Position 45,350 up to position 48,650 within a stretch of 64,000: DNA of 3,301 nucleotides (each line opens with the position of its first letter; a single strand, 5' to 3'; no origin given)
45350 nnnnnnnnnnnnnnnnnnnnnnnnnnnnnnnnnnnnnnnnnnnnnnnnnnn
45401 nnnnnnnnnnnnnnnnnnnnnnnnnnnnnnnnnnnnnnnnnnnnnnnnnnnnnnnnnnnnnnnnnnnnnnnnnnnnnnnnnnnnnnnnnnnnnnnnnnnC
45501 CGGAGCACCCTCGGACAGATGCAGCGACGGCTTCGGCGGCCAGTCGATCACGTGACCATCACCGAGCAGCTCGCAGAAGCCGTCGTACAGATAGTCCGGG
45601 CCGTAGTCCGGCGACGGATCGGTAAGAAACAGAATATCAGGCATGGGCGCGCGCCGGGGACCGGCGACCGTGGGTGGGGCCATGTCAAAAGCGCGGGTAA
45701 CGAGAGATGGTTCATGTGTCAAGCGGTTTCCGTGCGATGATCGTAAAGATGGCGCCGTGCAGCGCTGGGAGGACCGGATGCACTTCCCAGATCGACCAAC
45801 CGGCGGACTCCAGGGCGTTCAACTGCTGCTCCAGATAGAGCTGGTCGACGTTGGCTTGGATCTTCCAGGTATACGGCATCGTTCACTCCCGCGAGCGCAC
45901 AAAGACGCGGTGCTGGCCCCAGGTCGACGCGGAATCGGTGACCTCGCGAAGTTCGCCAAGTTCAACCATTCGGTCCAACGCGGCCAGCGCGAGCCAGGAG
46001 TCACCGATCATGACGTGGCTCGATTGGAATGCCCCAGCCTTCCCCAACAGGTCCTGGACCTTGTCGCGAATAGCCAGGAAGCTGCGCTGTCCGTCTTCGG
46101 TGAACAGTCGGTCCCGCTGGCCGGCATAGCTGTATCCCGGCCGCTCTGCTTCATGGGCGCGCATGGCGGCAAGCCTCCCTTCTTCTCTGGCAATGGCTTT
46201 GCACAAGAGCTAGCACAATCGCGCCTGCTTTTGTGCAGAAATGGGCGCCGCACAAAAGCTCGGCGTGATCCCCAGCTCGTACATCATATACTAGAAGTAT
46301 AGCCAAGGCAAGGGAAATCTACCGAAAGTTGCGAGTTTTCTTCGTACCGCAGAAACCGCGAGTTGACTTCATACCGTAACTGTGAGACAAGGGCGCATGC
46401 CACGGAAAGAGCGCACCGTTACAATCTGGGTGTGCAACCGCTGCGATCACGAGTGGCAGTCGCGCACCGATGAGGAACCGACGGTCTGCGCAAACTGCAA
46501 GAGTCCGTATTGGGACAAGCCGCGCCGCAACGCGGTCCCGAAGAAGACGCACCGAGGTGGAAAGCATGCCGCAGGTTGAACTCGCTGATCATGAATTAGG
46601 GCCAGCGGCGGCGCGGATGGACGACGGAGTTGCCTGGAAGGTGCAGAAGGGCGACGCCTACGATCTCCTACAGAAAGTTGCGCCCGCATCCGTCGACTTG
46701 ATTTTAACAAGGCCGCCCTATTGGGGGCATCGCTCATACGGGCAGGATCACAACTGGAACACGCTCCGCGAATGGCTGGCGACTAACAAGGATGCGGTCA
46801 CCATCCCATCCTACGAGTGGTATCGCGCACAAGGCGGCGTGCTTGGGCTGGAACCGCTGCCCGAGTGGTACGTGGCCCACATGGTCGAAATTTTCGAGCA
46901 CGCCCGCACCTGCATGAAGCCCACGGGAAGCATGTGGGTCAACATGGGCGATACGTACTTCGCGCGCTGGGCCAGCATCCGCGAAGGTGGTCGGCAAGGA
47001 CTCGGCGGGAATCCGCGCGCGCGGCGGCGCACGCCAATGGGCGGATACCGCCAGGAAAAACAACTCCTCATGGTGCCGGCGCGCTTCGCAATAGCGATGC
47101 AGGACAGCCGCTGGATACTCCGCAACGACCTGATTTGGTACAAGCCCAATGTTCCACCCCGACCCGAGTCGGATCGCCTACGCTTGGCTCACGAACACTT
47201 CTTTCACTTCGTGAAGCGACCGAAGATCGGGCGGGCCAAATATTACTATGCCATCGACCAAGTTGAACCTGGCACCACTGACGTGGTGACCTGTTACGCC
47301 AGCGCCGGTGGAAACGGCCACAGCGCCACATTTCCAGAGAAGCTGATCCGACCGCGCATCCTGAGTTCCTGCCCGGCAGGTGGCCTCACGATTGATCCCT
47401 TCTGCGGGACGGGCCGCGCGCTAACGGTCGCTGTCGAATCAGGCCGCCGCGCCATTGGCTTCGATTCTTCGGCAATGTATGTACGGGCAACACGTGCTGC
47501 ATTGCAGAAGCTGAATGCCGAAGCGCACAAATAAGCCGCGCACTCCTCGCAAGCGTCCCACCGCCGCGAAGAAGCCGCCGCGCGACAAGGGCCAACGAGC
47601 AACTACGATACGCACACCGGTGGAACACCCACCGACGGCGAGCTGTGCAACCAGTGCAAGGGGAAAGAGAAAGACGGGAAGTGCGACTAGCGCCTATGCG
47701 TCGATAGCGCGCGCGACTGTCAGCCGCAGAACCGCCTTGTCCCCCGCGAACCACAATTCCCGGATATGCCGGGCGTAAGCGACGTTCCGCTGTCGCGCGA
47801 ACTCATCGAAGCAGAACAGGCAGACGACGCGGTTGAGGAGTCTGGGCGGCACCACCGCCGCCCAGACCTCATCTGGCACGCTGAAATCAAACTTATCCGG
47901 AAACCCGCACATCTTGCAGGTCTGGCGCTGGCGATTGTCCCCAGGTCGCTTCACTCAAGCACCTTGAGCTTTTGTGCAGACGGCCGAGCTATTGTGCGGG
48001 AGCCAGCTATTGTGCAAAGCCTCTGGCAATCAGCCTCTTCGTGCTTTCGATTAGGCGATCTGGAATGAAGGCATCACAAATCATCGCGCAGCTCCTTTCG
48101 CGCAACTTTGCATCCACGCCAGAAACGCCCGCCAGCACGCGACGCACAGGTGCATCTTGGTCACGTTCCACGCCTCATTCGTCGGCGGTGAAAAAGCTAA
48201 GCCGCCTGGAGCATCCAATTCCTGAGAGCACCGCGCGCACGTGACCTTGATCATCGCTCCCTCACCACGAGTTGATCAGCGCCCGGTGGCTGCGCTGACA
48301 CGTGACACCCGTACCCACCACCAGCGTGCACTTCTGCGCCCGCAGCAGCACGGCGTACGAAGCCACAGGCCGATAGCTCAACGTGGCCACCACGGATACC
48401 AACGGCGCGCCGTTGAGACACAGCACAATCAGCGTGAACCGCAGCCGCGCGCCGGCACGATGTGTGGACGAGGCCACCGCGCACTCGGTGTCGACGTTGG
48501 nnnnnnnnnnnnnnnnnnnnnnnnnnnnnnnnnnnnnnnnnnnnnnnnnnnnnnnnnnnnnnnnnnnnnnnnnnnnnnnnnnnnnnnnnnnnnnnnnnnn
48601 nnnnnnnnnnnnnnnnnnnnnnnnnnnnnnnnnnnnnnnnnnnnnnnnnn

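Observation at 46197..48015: Shared GCT(T/A)TTGTGC operator-like motif upstream of two separate small minus-strand genes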

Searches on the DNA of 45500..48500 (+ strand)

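Call 7: search_dna_similar(query=window:45500-48500:+, collection=phages, mode=distant)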
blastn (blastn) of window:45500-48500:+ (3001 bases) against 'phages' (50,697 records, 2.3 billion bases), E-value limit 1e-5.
Records with a match: 2; places in all: 2; records where one place covers at least 80% of the query: 0.
Best place of each record, by identity: 60-80% 2.
By first word of the organism name: Gordonia 2.
By host as written in the record: Gordonia terrae 3612 2.
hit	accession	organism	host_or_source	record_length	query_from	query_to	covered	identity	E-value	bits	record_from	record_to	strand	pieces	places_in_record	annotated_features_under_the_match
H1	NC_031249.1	Gordonia phage UmaThurman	Gordonia terrae 3612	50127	1567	1650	3%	77.0%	8e-8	66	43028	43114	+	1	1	67: DNA methyltransferase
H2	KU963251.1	Gordonia phage UmaThurman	Gordonia terrae 3612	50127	1567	1650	3%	77.0%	8e-8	66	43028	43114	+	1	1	67: hypothetical protein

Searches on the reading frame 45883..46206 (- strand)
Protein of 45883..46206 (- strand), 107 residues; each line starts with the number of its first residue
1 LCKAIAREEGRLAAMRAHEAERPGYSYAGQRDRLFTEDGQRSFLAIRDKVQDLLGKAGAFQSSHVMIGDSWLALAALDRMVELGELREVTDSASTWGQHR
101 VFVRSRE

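Call 8: search_protein_families(library=pfam, proteins=[window:45883-46206:-], max_evalue=0.1)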
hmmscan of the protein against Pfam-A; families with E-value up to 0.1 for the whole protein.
window:45883-46206:- (107 aa): 0 families

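Call 9: search_protein_families(library=phrogs, proteins=[window:45883-46206:-], max_evalue=0.1)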
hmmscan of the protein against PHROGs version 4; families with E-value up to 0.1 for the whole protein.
window:45883-46206:- (107 aa): 1 family
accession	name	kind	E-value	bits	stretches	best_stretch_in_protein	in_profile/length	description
phrog_22974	-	unknown function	0.095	14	0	7-26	17-36/37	-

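Call 15: find_related_loci(query=window:45883-46164:-, collection=viral_contigs, flank=6000)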
Query window:45883-46164:- (93 aa) in viral_contigs; peptide patterns used: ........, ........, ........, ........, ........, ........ (x = any residue, [..] = any of these).
19 stretches matched a pattern; 11 encode a relative of the query (tblastn E <= 1e-3); 11 distinct loci.
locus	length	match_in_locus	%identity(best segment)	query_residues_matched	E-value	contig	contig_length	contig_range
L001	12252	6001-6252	52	8-92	1e-25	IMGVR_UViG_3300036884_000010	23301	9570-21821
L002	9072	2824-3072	52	11-89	4e-24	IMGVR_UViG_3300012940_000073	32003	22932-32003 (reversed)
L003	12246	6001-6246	52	11-90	2e-22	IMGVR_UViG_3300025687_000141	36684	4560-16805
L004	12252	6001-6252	48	11-91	6e-22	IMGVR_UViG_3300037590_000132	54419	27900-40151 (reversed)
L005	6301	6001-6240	52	10-90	8e-22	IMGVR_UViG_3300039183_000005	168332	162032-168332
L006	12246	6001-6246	52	11-90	2e-21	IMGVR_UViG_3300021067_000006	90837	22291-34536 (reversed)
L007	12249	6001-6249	47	11-90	1e-20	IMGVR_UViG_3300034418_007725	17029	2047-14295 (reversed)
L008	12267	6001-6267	44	10-92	2e-20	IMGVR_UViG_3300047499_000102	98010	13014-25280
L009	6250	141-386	46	11-91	2e-20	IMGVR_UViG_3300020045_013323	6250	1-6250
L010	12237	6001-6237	49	11-92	4e-18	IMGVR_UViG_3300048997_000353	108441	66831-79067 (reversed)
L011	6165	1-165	53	35-90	2e-13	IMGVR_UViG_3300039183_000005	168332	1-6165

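Call 39: search_protein_families(library=ncbifam, proteins=[window:45883-46164:-], max_evalue=0.01)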
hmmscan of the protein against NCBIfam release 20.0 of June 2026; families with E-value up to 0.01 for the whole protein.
window:45883-46164:- (93 aa): 0 families
